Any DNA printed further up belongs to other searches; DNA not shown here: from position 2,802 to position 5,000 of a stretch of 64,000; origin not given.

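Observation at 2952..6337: Archaeal/eukaryal-type phenylalanyl-tRNA synthetase (pheS-pheT) in a bacterial housekeeping context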

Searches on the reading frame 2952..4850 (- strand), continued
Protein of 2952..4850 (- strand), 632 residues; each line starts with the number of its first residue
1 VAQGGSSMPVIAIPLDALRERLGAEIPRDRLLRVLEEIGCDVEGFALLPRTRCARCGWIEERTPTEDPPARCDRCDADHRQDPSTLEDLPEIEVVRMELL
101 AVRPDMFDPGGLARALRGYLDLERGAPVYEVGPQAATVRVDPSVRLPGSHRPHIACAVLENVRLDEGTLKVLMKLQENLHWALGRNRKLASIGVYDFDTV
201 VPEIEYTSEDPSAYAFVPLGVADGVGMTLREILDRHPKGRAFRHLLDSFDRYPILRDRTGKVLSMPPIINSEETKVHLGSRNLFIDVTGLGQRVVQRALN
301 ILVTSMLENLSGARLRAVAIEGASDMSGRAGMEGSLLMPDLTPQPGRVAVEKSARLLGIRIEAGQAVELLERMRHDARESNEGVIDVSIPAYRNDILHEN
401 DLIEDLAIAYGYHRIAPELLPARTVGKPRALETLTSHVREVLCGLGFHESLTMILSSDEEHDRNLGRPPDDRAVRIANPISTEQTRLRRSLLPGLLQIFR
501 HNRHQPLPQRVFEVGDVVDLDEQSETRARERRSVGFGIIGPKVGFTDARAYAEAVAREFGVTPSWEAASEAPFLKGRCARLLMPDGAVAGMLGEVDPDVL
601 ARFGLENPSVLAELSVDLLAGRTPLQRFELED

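Call 75: find_homologous_proteins(query=P0257, max_evalue=1e-20)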
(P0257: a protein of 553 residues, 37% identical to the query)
Query P0257 (553 aa): 2295 proteins with E <= 1e-20 among 8000 candidates; the best 120 are listed.
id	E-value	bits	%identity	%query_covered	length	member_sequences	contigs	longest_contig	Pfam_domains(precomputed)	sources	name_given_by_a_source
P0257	0.0e+0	1233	100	100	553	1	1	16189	PF03483.23,PF01409.26,PF03484.22,PF17759.7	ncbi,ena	-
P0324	0.0e+0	1094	87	100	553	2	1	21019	PF03483.23,PF03484.22,PF17759.7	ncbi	-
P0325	0.0e+0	1065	83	99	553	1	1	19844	PF03483.23,PF01409.26,PF03484.22,PF17759.7,PF18262.8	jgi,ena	-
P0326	0.0e+0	1049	83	100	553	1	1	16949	PF03483.23,PF03484.22,PF17759.7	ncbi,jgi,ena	-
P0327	0.0e+0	1018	81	100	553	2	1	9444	PF03483.23,PF01409.26,PF03484.22,PF17759.7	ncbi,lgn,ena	-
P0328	5.6e-296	1000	79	100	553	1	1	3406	PF03484.22,PF17759.7,PF18262.8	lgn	-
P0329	1.0e-294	996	79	100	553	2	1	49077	PF01409.26,PF03484.22,PF17759.7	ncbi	-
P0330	9.4e-294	993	79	100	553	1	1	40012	PF03484.22,PF17759.7,PF18262.8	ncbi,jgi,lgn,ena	-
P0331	1.3e-292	989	78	100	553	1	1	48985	PF03483.23,PF03484.22,PF17759.7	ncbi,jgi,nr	ncbi:MAG: phenylalanine--tRNA ligase subunit beta [Candidatus Diapherotrites archaeon]|nr:phenylalan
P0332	7.1e-291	983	78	100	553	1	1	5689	PF03483.23,PF03484.22,PF17759.7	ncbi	-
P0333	9.3e-290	980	78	100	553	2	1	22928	PF01409.26,PF03484.22,PF17759.7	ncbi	-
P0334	1.8e-287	972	77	100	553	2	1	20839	PF03484.22,PF17759.7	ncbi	-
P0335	7.6e-278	940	74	100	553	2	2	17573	PF03484.22,PF17759.7,PF18262.8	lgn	-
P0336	5.6e-267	905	72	100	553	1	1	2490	PF03484.22,PF17759.7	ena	-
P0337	3.2e-265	899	70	99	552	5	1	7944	PF03484.22,PF17759.7,PF18262.8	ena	-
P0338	1.1e-261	887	71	98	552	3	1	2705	PF03484.22,PF17759.7,PF18262.8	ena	-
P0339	2.0e-185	635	57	99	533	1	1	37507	PF03483.23,PF03484.22,PF17759.7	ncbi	-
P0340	3.0e-178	612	52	100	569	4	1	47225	PF03484.22,PF17759.7,PF18262.8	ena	-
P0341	4.1e-178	611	54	100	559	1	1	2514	PF03484.22,PF17759.7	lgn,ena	-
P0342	5.3e-173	594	52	100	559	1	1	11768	PF03484.22,PF17759.7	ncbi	-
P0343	2.4e-163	563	49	99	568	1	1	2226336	PF03483.23,PF03484.22,PF17759.7,PF18262.8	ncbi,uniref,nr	ncbi:phenylalanine--tRNA ligase subunit beta [Thermococcus indicus]|uniref:Phenylalanine--tRNA ligas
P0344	2.2e-162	559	48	99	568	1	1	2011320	PF03483.23,PF03484.22,PF17759.7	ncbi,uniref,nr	ncbi:phenylalanyl-tRNA synthetase subunit beta [Thermococcus sp. 4557]|uniref:phenylalanine--tRNA li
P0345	2.2e-162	559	48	99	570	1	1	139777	PF03483.23,PF03484.22,PF17759.7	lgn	-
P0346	2.9e-162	559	48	98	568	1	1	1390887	PF03483.23,PF01409.26,PF03484.22,PF17759.7,PF18262.8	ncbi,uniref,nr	ncbi:phenylalanine--tRNA ligase subunit beta [Thermococcus sp. MAR1]|uniref:phenylalanine--tRNA liga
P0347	5.9e-162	558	48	99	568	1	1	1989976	PF03483.23,PF03484.22,PF17759.7,PF18262.8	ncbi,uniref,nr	ncbi:phenylalanine--tRNA ligase subunit beta [Thermococcus sp. 18S1]|uniref:phenylalanine--tRNA liga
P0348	1.5e-161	557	48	99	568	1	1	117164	PF03483.23,PF03484.22,PF17759.7,PF18262.8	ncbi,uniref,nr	ncbi:phenylalanine--tRNA ligase subunit beta [Thermococcus celericrescens]|uniref:Phenylalanine--tRN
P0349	4.0e-161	555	48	99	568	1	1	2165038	PF03483.23,PF03484.22,PF17759.7,PF18262.8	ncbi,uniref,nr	ncbi:phenylalanine--tRNA ligase subunit beta [Thermococcus aciditolerans]|uniref:Phenylalanine--tRNA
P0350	4.1e-161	555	46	99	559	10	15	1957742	PF03483.23,PF03484.22,PF17759.7,PF18262.8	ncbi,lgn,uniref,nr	ncbi:phenylalanine--tRNA ligase subunit beta [Thermococcus paralvinellae]|uniref:Phenylalanine--tRNA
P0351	4.2e-161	555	48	99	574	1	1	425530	PF03483.23,PF01409.26,PF03484.22,PF17759.7,PF18262.8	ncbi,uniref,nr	ncbi:phenylalanine--tRNA ligase subunit beta [Thermococcus sp. 21S7]|uniref:phenylalanine--tRNA liga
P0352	4.6e-161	555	47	99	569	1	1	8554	PF03483.23,PF03484.22,PF17759.7,PF18262.8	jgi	-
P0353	4.8e-161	555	48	99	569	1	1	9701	PF03483.23,PF03484.22,PF17759.7,PF18262.8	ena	-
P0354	8.1e-161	554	47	99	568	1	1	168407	PF03483.23,PF03484.22,PF17759.7,PF18262.8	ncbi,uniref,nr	ncbi:phenylalanine--tRNA ligase subunit beta [Thermococcus sp.]|uniref:phenylalanine--tRNA ligase su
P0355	9.9e-161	554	48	99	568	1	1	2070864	PF03483.23,PF03484.22,PF17759.7,PF18262.8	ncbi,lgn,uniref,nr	ncbi:phenylalanine--tRNA ligase subunit beta [Thermococcus thermotolerans]|uniref:phenylalanine--tRN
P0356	1.0e-160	554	47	99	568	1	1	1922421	PF03483.23,PF03484.22,PF17759.7,PF18262.8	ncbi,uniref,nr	ncbi:phenylalanine--tRNA ligase subunit beta [Thermococcus barossii]|uniref:Phenylalanine--tRNA liga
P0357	2.2e-160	553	48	99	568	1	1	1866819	PF03483.23,PF03484.22,PF17759.7,PF18262.8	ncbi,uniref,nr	ncbi:phenylalanine--tRNA ligase subunit beta [Thermococcus celer]|uniref:Phenylalanine--tRNA ligase 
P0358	5.9e-160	551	47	99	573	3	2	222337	PF03483.23,PF01409.26,PF03484.22,PF17759.7,PF18262.8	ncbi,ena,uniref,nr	ncbi:phenylalanine--tRNA ligase subunit beta [Thermococcus sp.]|uniref:phenylalanine--tRNA ligase su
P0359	9.8e-160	551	47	99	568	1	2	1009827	PF03483.23,PF03484.22,PF17759.7,PF18262.8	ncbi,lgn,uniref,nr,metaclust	ncbi:phenylalanine--tRNA ligase subunit beta [Thermococcus thioreducens]|uniref:Phenylalanine--tRNA 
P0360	2.7e-159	549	46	99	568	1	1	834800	PF03483.23,PF01409.26,PF03484.22,PF17759.7,PF18262.8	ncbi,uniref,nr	ncbi:phenylalanine--tRNA ligase subunit beta [Thermococcus sp. ES12]|uniref:phenylalanine--tRNA liga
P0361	2.8e-159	549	47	99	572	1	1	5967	PF03483.23,PF01409.26,PF03484.22,PF17759.7,PF18262.8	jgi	-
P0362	3.0e-159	549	47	99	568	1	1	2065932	PF03483.23,PF03484.22,PF17759.7,PF18262.8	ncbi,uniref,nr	ncbi:phenylalanine--tRNA ligase subunit beta [Thermococcus thioreducens]|uniref:Phenylalanine--tRNA 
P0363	3.9e-159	549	48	99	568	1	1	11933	PF03483.23,PF03484.22,PF17759.7,PF18262.8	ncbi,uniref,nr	ncbi:phenylalanine--tRNA ligase subunit beta [Thermococcus sp. JdF3]|uniref:phenylalanine--tRNA liga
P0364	4.4e-159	549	47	99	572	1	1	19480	PF03483.23,PF01409.26,PF03484.22,PF17759.7,PF18262.8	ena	-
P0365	5.3e-159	548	46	98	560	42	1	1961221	PF03483.23,PF03484.22,PF17759.7,PF18262.8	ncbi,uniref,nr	ncbi:Phenylalanyl-tRNA synthetase beta chain [Thermococcus sp. 2319x1]|uniref:phenylalanine--tRNA li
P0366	6.4e-159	548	48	99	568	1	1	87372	PF03483.23,PF03484.22,PF17759.7,PF18262.8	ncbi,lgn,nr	ncbi:MAG: phenylalanyl-tRNA synthetase beta chain [Thermococcaceae archaeon]|nr:phenylalanyl-tRNA sy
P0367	7.0e-159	548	46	99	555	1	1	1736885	PF03483.23,PF01409.26,PF03484.22,PF17759.7,PF18262.8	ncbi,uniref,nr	ncbi:phenylalanine--tRNA ligase subunit beta [Pyrococcus sp. ST04]|uniref:phenylalanine--tRNA ligase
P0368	1.1e-158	547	47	99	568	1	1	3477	PF03483.23,PF03484.22,PF17759.7,PF18262.8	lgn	-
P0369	2.1e-158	546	46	99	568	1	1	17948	PF03483.23,PF03484.22,PF17759.7,PF18262.8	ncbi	-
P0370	2.7e-158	546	46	99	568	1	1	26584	PF03483.23,PF03484.22,PF17759.7,PF18262.8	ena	-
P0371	2.7e-158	546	46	99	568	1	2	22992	PF03483.23,PF03484.22,PF17759.7,PF18262.8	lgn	-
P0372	2.8e-158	546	47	99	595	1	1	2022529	PF03483.23,PF03484.22,PF17759.7,PF18262.8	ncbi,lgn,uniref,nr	ncbi:phenylalanine--tRNA ligase subunit beta [Thermococcus camini]|uniref:Phenylalanine--tRNA ligase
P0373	2.9e-158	546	46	99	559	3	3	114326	PF03483.23,PF01409.26,PF03484.22,PF17759.7,PF18262.8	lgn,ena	-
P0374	3.7e-158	545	46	99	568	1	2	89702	PF03483.23,PF03484.22,PF17759.7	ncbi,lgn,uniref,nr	ncbi:phenylalanine--tRNA ligase subunit beta [Thermococcus waiotapuensis]|uniref:Phenylalanine--tRNA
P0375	4.0e-158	545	47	99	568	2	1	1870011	PF03483.23,PF03484.22,PF17759.7,PF18262.8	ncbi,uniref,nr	ncbi:phenylalanine--tRNA ligase subunit beta [Thermococcus sp. 21S9]|uniref:phenylalanine--tRNA liga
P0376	4.3e-158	545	47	99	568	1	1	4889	PF03483.23,PF03484.22,PF17759.7,PF18262.8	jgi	jgi:phenylalanyl-tRNA synthetase beta chain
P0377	4.4e-158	545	47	99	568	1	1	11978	PF03483.23,PF03484.22,PF17759.7,PF18262.8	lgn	-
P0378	4.4e-158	545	46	99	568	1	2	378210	PF03483.23,PF03484.22,PF17759.7,PF18262.8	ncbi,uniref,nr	ncbi:phenylalanine--tRNA ligase subunit beta [Thermococcus sp.]|uniref:phenylalanine--tRNA ligase su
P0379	4.9e-158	545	47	99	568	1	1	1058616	PF03483.23,PF03484.22,PF17759.7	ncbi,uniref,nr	ncbi:phenylalanine--tRNA ligase subunit beta [Thermococcus zilligii]|uniref:phenylalanine--tRNA liga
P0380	5.2e-158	545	47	99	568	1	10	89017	PF03483.23,PF03484.22,PF17759.7,PF18262.8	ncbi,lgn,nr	ncbi:MAG: phenylalanyl-tRNA synthetase beta chain [Thermococcaceae archaeon]|nr:phenylalanyl-tRNA sy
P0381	5.5e-158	545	47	99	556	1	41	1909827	PF03483.23,PF01409.26,PF03484.22,PF17759.7,PF18262.8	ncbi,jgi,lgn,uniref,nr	ncbi:phenylalanine--tRNA ligase subunit beta [Pyrococcus furiosus DSM 3638]|uniref:Phenylalanine--tR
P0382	5.9e-158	545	47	99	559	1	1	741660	PF03483.23,PF03484.22,PF17759.7,PF18262.8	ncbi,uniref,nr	ncbi:phenylalanine--tRNA ligase subunit beta [Thermococcus sp. CX2]|uniref:phenylalanine--tRNA ligas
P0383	6.2e-158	545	47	99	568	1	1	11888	PF03483.23,PF03484.22,PF17759.7,PF18262.8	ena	-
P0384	6.4e-158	545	47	99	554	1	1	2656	PF03483.23,PF01409.26,PF03484.22,PF17759.7,PF18262.8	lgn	-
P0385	6.9e-158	545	47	99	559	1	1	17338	PF03483.23,PF03484.22,PF17759.7,PF18262.8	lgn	-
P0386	7.6e-158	544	46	99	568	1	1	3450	PF03483.23,PF03484.22,PF17759.7,PF18262.8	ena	-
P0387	1.0e-157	544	47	99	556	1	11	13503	PF03483.23,PF01409.26,PF03484.22,PF17759.7,PF18262.8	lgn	-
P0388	1.1e-157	544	47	99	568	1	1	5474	PF03483.23,PF03484.22,PF17759.7,PF18262.8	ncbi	-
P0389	1.3e-157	544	47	99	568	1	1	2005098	PF03483.23,PF03484.22,PF17759.7,PF18262.8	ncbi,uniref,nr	ncbi:phenylalanine--tRNA ligase subunit beta [Thermococcus profundus]|uniref:Phenylalanine--tRNA lig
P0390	1.4e-157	544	47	99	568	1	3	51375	PF03483.23,PF03484.22,PF17759.7,PF18262.8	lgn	-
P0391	1.5e-157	544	46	99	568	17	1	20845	PF03483.23,PF03484.22,PF17759.7,PF18262.8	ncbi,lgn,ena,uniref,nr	ncbi:phenylalanine--tRNA ligase subunit beta [Thermococcus sp.]|uniref:phenylalanine--tRNA ligase su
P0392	1.5e-157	543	47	99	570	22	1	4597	PF03483.23,PF03484.22,PF17759.7,PF18262.8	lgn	-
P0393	1.6e-157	543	46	99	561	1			PF03483.23,PF03484.22,PF17759.7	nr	nr:phenylalanine--tRNA ligase subunit beta [Thermococcus sp. CX2]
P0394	1.7e-157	543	45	99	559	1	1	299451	PF03483.23,PF01409.26,PF03484.22,PF17759.7,PF18262.8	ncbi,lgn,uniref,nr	ncbi:MAG: phenylalanine--tRNA ligase subunit beta [Thermococcus sp.]|uniref:phenylalanine--tRNA liga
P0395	2.7e-157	543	45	99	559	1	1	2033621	PF03483.23,PF01409.26,PF03484.22,PF17759.7,PF18262.8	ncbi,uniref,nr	ncbi:phenylalanine--tRNA ligase subunit beta [Thermococcus sp. SY098]|uniref:phenylalanine--tRNA lig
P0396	3.0e-157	542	46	99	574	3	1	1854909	PF03483.23,PF01409.26,PF03484.22,PF17759.7,PF18262.8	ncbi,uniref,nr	ncbi:phenylalanine--tRNA ligase subunit beta [Thermococcus sp. 5-4]|uniref:phenylalanine--tRNA ligas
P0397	3.6e-157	542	46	99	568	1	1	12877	PF03483.23,PF03484.22,PF17759.7,PF18262.8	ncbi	ncbi:phenylalanine--tRNA ligase subunit beta [Thermococcus sp.]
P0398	3.7e-157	542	46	99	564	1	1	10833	PF03483.23,PF03484.22,PF17759.7,PF18262.8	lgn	-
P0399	4.0e-157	542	46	99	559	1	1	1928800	PF03483.23,PF03484.22,PF17759.7,PF18262.8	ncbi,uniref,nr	ncbi:phenylalanine--tRNA ligase subunit beta [Thermococcus piezophilus]|uniref:Phenylalanine--tRNA l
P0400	5.0e-157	542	46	99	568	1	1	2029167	PF03483.23,PF03484.22,PF17759.7,PF18262.8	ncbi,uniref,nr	ncbi:phenylalanine--tRNA ligase subunit beta [Thermococcus siculi]|uniref:Phenylalanine--tRNA ligase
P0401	5.4e-157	542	47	99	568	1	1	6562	PF03483.23,PF03484.22,PF17759.7,PF18262.8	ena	-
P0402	6.1e-157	541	47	99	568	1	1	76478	PF03483.23,PF03484.22,PF17759.7,PF18262.8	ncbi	ncbi:phenylalanine--tRNA ligase subunit beta [Thermococcus sp.]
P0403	6.5e-157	541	46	99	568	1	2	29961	PF03483.23,PF03484.22,PF17759.7,PF18262.8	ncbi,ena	-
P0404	6.5e-157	541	46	99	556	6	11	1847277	PF03483.23,PF03484.22,PF17759.7,PF18262.8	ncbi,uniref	ncbi:phenylalanine--tRNA ligase subunit beta [Pyrococcus kukulkanii]|uniref:Phenylalanine--tRNA liga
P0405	1.1e-156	541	46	99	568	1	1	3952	PF03483.23,PF03484.22,PF17759.7,PF18262.8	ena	-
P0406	1.8e-156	540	47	99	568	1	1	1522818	PF03483.23,PF01409.26,PF03484.22,PF17759.7,PF18262.8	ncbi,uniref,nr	ncbi:phenylalanine--tRNA ligase subunit beta [Thermococcus sp. P6]|uniref:phenylalanine--tRNA ligase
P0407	2.3e-156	540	45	99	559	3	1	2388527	PF03483.23,PF01409.26,PF03484.22,PF17759.7,PF18262.8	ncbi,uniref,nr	ncbi:phenylalanine--tRNA ligase subunit beta [Thermococcus barophilus]|uniref:Phenylalanine--tRNA li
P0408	5.7e-156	538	46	99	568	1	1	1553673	PF03483.23,PF03484.22,PF17759.7,PF18262.8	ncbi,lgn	ncbi:phenylalanine--tRNA ligase subunit beta [Thermococcus prieurii]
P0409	7.2e-156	538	46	99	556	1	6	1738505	PF03483.23,PF03484.22,PF17759.7,PF18262.8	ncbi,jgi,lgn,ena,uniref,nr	ncbi:phenylalanine--tRNA ligase subunit beta [Pyrococcus horikoshii]|uniref:Phenylalanine--tRNA liga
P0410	1.2e-155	537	47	99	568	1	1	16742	PF03483.23,PF03484.22,PF17759.7,PF18262.8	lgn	-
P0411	1.2e-155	537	47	99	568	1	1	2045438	PF03483.23,PF03484.22,PF17759.7,PF18262.8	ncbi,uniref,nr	ncbi:phenylalanine--tRNA ligase subunit beta [Thermococcus gammatolerans]|uniref:Phenylalanine--tRNA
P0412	1.5e-155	537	46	99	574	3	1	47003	PF03483.23,PF03484.22,PF17759.7,PF18262.8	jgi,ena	-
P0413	1.6e-155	537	46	99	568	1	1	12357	PF03483.23,PF03484.22,PF17759.7,PF18262.8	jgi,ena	-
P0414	1.6e-155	537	46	99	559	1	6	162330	PF03483.23,PF03484.22,PF17759.7,PF18262.8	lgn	-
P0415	1.9e-155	537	46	99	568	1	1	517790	PF03483.23,PF03484.22,PF17759.7,PF18262.8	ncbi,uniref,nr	ncbi:phenylalanine--tRNA ligase subunit beta [Thermococcus sp. M36]|uniref:phenylalanine--tRNA ligas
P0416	2.8e-155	536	46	99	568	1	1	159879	PF03483.23,PF03484.22,PF17759.7,PF18262.8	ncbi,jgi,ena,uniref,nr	ncbi:phenylalanine--tRNA ligase subunit beta [Thermococcus sp.]|uniref:phenylalanine--tRNA ligase su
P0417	3.0e-155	536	46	99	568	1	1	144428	PF03483.23,PF03484.22,PF17759.7,PF18262.8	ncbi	-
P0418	4.3e-155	535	46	99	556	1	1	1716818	PF03483.23,PF03484.22,PF17759.7,PF18262.8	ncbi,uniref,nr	ncbi:phenylalanine--tRNA ligase subunit beta [Pyrococcus yayanosii]|uniref:Phenylalanine--tRNA ligas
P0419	5.4e-155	535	46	99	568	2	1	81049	PF03483.23,PF03484.22,PF17759.7,PF18262.8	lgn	-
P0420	6.1e-155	535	47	99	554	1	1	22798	PF03483.23,PF01409.26,PF03484.22,PF17759.7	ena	-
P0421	9.1e-155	534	46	99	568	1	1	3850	PF03483.23,PF03484.22,PF17759.7,PF18262.8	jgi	-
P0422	9.6e-155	534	45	99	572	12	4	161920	PF03483.23,PF03484.22,PF17759.7,PF18262.8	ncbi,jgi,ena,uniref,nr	ncbi:phenylalanine--tRNA ligase subunit beta [Thermococcus sp.]|uniref:phenylalanine--tRNA ligase su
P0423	1.7e-154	533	47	99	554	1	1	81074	PF03483.23,PF01409.26,PF03484.22,PF17759.7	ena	-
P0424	2.6e-154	533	44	99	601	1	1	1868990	PF03483.23,PF03484.22,PF17759.7,PF18262.8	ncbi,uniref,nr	ncbi:phenylalanine--tRNA ligase subunit beta [Thermococcus radiotolerans]|uniref:Phenylalanine--tRNA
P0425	3.2e-154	532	46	99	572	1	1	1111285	PF03483.23,PF03484.22,PF17759.7,PF18262.8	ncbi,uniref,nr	ncbi:phenylalanine--tRNA ligase subunit beta [Thermococcus sp. GR6]|uniref:phenylalanine--tRNA ligas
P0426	3.4e-154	532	46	99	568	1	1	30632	PF03483.23,PF03484.22,PF17759.7,PF18262.8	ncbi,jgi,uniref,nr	ncbi:phenylalanine--tRNA ligase subunit beta [Thermococcus sp.]|uniref:phenylalanine--tRNA ligase su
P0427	4.3e-154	532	46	99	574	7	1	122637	PF03483.23,PF03484.22,PF17759.7,PF18262.8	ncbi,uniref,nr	ncbi:phenylalanine--tRNA ligase subunit beta [Thermococcus sp. Bubb.Bath]|uniref:phenylalanine--tRNA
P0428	4.4e-154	532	46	99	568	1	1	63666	PF03483.23,PF03484.22,PF17759.7,PF18262.8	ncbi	-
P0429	1.2e-153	531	45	99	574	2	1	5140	PF03483.23,PF03484.22,PF17759.7,PF18262.8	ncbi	-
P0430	1.4e-152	527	46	99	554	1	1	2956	PF03483.23,PF01409.26,PF03484.22,PF17759.7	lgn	-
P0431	1.8e-152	527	45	99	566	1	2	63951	PF03483.23,PF03484.22,PF17759.7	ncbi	-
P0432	3.1e-152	526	43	99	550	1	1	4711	PF03483.23,PF01409.26,PF03484.22,PF17759.7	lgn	-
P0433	5.8e-152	525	45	99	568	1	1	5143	PF03483.23,PF03484.22,PF17759.7,PF18262.8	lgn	-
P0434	6.8e-152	525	49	99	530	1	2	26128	PF03484.22,PF17759.7,PF18262.8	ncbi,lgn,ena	-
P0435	1.9e-151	523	44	99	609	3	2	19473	PF03483.23,PF03484.22,PF17759.7,PF18262.8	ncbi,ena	-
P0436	2.1e-151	523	44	100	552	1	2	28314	PF03484.22,PF17759.7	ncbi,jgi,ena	-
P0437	2.2e-151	523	45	99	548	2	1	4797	PF03483.23,PF01409.26,PF03484.22,PF17759.7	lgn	-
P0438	2.6e-151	523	45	99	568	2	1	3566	PF03483.23,PF03484.22,PF17759.7,PF18262.8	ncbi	-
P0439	1.1e-149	517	44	99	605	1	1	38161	PF03483.23,PF03484.22,PF17759.7,PF18262.8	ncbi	ncbi:phenylalanine--tRNA ligase subunit beta [Thermococcus sp.]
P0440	1.4e-149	517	43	99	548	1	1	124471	PF03484.22,PF17759.7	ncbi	-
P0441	1.8e-148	514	43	99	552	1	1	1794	PF03484.22,PF17759.7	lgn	-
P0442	7.5e-148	511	49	99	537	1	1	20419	PF03484.22,PF17759.7,PF18262.8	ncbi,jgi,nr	ncbi:MAG: phenylalanine--tRNA ligase subunit beta [Candidatus Diapherotrites archaeon]|nr:phenylalan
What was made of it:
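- Tried and rejected: A homologue search seeded with it returned only Thermococcales and DPANN archaea (call 75).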
